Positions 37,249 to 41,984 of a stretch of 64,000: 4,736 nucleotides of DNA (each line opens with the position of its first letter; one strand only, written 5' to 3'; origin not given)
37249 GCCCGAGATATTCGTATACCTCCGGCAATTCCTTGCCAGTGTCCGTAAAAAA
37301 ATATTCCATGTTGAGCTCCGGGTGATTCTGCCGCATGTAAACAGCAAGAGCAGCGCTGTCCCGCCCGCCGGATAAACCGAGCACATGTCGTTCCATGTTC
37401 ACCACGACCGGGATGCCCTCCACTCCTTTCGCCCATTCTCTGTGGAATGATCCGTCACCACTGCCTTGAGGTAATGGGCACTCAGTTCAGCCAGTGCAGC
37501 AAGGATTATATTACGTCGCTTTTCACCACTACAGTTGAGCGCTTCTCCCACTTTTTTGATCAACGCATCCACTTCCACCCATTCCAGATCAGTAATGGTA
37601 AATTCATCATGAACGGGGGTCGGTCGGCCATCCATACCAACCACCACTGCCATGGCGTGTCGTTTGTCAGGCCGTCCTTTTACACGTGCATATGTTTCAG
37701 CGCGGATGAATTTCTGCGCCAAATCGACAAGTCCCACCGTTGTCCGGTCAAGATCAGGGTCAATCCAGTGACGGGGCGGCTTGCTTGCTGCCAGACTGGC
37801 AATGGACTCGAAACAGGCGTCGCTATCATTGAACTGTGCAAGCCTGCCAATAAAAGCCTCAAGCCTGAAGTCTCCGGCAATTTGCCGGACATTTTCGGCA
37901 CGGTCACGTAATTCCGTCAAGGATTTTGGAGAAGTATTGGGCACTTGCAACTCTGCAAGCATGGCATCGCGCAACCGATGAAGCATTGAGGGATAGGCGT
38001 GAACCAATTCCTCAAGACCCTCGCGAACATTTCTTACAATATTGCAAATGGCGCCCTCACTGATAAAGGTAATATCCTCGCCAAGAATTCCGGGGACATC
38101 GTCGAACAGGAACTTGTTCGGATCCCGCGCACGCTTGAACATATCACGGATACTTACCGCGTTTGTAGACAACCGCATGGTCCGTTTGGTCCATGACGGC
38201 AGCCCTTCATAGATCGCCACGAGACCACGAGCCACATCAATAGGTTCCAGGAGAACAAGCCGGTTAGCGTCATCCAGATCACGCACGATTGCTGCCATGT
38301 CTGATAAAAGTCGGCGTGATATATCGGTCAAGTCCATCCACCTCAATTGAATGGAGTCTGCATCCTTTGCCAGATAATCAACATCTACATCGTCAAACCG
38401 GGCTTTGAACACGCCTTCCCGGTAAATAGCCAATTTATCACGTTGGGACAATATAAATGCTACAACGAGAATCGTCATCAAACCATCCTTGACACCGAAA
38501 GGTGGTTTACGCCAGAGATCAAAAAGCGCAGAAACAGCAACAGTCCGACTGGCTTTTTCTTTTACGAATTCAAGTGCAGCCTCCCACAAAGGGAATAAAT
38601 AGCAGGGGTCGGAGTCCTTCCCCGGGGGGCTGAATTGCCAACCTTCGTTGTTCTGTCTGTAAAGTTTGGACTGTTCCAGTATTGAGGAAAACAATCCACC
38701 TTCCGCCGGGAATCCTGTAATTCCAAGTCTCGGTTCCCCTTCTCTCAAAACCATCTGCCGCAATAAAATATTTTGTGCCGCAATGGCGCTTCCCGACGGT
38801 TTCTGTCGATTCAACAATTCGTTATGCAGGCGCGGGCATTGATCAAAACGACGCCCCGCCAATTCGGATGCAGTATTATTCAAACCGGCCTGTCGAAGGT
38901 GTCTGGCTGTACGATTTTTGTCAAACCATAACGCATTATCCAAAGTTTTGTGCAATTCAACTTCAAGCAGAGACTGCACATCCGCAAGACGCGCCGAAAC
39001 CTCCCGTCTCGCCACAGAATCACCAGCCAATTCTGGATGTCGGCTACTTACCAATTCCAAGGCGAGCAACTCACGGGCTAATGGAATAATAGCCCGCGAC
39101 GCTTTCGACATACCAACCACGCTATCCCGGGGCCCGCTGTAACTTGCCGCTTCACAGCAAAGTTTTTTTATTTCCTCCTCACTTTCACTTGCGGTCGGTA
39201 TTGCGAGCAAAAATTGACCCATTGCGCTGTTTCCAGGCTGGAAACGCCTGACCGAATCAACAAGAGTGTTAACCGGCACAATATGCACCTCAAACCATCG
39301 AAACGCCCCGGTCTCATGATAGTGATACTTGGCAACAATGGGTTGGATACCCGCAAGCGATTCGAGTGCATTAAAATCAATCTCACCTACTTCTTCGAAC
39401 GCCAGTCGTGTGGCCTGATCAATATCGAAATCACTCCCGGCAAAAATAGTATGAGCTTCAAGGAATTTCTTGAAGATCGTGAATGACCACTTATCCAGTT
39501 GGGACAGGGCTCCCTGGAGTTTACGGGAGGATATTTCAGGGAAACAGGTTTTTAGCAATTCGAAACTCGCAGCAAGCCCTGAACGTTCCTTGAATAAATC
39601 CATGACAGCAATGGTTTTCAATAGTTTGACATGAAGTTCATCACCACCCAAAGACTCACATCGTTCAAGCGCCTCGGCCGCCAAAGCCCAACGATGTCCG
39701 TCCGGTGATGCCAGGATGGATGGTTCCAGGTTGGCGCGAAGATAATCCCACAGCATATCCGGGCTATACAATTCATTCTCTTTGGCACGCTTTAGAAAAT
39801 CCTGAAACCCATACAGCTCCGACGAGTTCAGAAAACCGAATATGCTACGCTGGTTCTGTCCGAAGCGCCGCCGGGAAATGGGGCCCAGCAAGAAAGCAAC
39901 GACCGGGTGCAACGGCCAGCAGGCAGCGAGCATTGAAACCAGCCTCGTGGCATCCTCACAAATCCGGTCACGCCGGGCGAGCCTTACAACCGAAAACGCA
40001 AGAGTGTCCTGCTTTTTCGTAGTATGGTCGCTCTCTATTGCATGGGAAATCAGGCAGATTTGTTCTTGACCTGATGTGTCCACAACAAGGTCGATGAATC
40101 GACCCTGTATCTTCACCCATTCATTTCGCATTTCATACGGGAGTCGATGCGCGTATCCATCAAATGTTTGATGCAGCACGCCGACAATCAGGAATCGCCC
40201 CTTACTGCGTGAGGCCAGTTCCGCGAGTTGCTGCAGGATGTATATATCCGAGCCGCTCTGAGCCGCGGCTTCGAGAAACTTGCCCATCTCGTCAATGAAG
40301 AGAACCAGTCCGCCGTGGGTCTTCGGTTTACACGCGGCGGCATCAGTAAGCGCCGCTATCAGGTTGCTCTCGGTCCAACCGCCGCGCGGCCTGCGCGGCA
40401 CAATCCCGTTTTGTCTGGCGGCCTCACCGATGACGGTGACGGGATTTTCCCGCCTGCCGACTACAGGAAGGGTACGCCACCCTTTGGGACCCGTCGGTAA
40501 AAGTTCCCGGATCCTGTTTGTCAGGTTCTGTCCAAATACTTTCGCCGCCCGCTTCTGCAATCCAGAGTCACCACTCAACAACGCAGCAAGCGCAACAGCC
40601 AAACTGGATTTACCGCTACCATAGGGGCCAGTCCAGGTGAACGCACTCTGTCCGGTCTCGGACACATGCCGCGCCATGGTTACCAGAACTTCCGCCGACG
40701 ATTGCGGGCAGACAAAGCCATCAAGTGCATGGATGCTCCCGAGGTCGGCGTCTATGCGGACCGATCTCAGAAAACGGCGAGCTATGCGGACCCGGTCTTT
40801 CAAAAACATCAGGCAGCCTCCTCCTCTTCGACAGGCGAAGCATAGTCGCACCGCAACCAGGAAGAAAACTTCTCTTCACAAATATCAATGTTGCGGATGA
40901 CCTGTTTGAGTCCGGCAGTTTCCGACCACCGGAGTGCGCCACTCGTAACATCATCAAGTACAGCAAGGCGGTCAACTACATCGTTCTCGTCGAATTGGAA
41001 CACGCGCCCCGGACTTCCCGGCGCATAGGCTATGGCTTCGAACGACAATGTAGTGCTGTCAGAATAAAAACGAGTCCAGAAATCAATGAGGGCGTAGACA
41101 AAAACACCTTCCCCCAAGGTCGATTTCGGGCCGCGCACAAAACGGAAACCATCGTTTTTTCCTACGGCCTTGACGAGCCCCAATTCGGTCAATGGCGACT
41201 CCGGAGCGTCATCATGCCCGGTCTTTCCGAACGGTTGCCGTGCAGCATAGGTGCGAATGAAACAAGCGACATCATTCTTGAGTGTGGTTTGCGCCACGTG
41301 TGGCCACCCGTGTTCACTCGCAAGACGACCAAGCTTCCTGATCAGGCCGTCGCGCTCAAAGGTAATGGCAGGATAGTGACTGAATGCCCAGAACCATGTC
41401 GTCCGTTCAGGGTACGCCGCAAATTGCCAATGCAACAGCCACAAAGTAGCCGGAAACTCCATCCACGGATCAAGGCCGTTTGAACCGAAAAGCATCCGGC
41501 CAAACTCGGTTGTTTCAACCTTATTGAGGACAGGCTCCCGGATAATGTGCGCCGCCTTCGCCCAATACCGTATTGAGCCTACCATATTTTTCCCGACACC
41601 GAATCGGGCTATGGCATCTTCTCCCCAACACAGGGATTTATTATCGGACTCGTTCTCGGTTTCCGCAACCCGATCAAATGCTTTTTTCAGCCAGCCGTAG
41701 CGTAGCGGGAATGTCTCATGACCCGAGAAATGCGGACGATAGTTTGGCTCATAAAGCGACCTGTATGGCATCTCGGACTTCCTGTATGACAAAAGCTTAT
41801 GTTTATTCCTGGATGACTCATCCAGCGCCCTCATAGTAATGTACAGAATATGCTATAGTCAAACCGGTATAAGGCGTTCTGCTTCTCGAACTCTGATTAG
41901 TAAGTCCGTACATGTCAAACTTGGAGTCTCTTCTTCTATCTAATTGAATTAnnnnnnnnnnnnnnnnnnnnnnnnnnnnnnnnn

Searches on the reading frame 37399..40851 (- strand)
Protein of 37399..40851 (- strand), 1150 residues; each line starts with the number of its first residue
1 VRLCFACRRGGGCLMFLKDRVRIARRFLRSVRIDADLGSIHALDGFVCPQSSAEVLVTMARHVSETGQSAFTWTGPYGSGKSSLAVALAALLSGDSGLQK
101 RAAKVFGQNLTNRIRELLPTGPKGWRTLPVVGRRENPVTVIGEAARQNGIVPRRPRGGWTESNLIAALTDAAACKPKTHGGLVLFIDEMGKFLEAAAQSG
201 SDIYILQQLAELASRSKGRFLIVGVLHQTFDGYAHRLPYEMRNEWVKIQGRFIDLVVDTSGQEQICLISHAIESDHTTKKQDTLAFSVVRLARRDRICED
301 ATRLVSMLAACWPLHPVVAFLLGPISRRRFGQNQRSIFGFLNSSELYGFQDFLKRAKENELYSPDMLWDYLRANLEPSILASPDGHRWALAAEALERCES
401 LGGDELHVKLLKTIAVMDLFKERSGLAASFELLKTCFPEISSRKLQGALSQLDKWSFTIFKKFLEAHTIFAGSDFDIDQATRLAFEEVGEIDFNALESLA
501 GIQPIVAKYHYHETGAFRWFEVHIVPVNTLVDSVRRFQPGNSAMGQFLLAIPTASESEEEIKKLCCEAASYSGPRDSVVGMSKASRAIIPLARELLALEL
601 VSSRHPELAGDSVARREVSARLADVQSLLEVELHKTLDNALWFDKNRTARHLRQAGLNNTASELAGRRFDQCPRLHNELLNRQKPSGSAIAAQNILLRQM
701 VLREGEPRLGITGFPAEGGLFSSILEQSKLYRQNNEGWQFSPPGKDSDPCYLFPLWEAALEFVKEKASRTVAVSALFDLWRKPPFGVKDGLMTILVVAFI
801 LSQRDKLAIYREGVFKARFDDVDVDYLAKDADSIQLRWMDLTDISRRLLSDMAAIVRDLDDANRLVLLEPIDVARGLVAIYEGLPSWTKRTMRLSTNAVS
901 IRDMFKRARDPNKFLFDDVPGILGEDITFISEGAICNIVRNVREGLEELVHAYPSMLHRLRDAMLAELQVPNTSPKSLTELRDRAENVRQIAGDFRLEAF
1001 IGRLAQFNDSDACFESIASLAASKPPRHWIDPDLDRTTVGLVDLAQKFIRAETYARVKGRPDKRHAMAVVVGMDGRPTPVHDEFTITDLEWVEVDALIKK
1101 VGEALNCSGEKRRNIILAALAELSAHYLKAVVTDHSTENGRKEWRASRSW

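Call 3: search_protein_families(library=padloc, proteins=[window:37399-40851:-])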
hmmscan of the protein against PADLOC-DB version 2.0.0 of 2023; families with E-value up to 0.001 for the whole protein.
window:37399-40851:- (1150 aa): 16 families
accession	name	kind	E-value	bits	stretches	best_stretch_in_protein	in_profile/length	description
PDLC02780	SspC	-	0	1303.2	1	17-1072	1-1044/1045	SspC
PDLC02779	SspC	-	3.1e-214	712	1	24-1052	2-1052/1054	SspC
PDLC02770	SspC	-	3.2e-185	616.2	1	23-1059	2-1045/1047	SspC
PDLC02778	SspC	-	4.9e-175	582.1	1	27-1053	1-1049/1053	SspC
PDLC02781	SspC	-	2.1e-169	563.5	1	29-1057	2-1061/1104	SspC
PDLC02775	SspC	-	4.7e-160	532.5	2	163-1049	173-1057/1064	SspC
PDLC02774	SspC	-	1.7e-146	487.7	1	27-1060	1-1035/1065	SspC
PDLC02478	BrxC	-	5.8e-114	379.8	1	23-1039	6-1049/1108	BrxC-PglY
PDLC02776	SspC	-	4e-113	377.1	1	55-1025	18-962/1039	SspC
PDLC02772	SspC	-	6.2e-112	373.4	2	180-1057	176-1071/1123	SspC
PDLC02777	SspC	-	4.6e-106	354.1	2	171-1061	160-1053/1097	SspC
PDLC02773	SspC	-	7e-100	333.5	1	29-1035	2-998/1011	SspC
PDLC02771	SspC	-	3.9e-40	135.9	3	368-738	452-818/828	SspC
PDLC02480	BrxC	-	6.1e-12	41.7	1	172-371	233-428/1389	BrxC-PglY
PDLC02485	BrxC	-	1.4e-09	34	1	164-460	230-512/1376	BrxC-PglY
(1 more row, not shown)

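Call 4: search_protein_families(library=pfam, proteins=[window:37399-40851:-], max_evalue=0.01)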
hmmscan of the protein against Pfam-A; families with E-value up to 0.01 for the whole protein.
window:37399-40851:- (1150 aa): 2 families
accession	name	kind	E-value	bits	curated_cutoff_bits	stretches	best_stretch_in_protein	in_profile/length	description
PF13191.12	AAA_16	-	0.00049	21.1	32.6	1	70-215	26-161/167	AAA ATPase domain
PF00004.35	AAA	-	0.0041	18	21.2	0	74-224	4-106/131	ATPase family associated with various cellular activities (AAA)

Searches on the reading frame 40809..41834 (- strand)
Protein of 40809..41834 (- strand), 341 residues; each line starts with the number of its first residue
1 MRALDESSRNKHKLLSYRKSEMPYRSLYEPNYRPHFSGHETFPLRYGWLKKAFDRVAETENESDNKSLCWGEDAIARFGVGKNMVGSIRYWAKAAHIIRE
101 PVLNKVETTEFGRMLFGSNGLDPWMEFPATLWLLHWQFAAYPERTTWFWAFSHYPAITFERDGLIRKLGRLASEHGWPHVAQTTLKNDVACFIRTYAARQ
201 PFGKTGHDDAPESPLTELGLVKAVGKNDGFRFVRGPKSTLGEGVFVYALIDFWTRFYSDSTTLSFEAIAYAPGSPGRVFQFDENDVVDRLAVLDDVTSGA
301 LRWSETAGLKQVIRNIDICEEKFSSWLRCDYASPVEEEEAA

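Call 3: search_protein_families(library=padloc, proteins=[window:40809-41834:-])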
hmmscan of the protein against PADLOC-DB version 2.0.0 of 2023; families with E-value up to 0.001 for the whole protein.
window:40809-41834:- (341 aa): 10 families
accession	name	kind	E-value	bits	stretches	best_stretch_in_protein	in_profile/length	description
PDLC02769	SspB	-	4.4e-104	345.8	1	35-315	2-280/282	SspB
PDLC02768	SspB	-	3.5e-76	254.3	1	35-314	2-279/295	SspB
PDLC02766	SspB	-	6e-73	243.7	1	35-314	2-282/285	SspB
PDLC02764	SspB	-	2.9e-56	188.9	1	36-314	1-270/276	SspB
PDLC02765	SspB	-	1.9e-50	170.6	1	35-314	3-286/292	SspB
PDLC02760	SspB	-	6.5e-45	151.8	1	35-312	3-268/269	SspB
PDLC02762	SspB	-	9.4e-33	111.8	1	36-330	3-290/293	SspB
PDLC02767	SspB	-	7.4e-26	89.5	1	35-313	7-295/295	SspB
PDLC02761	SspB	-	1.2e-24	85.3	2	119-314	112-320/340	SspB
PDLC02763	SspB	-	1.9e-19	68.4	1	33-313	4-263/279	SspB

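Call 4: search_protein_families(library=pfam, proteins=[window:40809-41834:-], max_evalue=0.01)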
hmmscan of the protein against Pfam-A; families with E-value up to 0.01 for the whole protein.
window:40809-41834:- (341 aa): 1 family
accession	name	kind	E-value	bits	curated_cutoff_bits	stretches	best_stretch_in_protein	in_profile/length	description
PF13182.11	DUF4007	-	6.3e-83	278.6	27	1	36-317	1-276/288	Protein of unknown function (DUF4007)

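Call 52: search_protein_families(library=ncbifam, proteins=[window:40809-41834:-], max_evalue=0.01)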
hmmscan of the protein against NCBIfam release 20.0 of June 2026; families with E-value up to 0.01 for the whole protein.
window:40809-41834:- (341 aa): 0 families
